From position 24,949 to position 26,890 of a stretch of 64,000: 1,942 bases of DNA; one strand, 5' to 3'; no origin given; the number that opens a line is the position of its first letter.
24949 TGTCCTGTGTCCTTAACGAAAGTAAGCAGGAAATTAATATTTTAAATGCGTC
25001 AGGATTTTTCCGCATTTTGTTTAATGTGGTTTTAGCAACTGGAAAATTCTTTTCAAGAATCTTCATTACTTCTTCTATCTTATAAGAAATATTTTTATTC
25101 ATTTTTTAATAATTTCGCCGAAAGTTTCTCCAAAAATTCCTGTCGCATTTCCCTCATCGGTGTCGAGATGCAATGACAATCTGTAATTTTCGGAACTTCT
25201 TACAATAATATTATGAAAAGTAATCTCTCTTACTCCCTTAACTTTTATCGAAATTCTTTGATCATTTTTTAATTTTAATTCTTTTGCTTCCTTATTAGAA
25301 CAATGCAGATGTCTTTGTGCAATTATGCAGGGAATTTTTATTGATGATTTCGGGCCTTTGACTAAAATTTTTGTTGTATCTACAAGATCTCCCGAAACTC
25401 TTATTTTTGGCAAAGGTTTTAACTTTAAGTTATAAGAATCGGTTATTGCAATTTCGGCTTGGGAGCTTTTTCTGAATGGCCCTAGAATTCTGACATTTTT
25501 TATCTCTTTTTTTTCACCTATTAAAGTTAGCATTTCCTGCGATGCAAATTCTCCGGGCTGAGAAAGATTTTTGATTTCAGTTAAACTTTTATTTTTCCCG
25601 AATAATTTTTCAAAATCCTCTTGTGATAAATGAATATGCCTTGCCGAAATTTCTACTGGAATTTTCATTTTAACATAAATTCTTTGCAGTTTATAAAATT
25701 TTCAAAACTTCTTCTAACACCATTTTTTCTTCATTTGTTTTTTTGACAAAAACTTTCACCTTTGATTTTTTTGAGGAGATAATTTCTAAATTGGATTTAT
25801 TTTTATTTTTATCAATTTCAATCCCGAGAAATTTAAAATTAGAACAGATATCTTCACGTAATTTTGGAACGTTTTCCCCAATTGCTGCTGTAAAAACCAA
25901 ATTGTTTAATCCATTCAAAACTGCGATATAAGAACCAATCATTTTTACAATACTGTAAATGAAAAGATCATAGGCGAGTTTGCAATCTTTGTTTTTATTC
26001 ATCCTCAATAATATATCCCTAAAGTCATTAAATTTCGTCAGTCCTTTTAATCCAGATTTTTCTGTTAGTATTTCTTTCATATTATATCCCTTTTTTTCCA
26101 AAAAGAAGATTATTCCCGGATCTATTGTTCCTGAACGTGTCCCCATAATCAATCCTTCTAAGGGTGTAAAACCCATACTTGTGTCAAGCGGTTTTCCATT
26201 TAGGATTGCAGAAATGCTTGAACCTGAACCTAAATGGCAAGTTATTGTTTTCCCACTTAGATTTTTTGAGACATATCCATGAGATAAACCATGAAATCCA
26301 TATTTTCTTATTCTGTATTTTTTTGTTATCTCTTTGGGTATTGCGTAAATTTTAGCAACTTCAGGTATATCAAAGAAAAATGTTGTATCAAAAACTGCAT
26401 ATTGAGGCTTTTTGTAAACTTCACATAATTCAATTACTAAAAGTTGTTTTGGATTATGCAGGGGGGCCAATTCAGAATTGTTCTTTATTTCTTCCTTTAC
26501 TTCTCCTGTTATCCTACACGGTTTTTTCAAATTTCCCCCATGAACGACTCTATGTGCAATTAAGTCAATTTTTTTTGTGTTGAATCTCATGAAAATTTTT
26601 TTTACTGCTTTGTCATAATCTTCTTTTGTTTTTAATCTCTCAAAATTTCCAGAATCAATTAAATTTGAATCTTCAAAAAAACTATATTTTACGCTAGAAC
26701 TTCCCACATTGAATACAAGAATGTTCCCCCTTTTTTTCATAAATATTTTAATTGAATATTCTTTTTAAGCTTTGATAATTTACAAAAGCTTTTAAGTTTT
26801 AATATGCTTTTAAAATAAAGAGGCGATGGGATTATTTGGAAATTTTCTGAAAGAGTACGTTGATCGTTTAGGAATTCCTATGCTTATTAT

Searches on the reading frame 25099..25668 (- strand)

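Call 9: search_protein_families(library=pfam, proteins=[window:25099-25668:-], max_evalue=0.01)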
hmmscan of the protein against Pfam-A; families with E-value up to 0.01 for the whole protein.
window:25099-25668:- (189 aa): 1 family
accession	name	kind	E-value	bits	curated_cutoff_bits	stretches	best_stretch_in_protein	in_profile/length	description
PF06130.18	PTAC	-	1.3e-63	214.4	25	1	4-177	1-174/176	Phosphate propanoyltransferase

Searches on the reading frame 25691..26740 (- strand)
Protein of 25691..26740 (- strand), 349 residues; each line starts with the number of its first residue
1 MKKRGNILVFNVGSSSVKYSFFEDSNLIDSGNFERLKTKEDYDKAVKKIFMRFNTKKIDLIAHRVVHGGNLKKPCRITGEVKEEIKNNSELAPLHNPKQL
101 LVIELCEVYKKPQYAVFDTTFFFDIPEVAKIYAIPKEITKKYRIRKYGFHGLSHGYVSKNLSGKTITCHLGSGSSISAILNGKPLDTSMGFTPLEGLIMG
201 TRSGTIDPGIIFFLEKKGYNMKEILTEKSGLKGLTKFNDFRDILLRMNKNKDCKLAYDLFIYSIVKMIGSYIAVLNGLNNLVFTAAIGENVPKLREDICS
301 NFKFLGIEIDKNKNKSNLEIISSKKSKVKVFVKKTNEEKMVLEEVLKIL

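Call 9: search_protein_families(library=pfam, proteins=[window:25691-26740:-], max_evalue=0.01)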
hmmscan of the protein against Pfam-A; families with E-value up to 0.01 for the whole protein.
window:25691-26740:- (349 aa): 1 family
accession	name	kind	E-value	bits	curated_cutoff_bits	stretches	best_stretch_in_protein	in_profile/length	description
PF00871.23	Acetate_kinase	-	1.5e-98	330.5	22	1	39-341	57-390/392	Acetokinase family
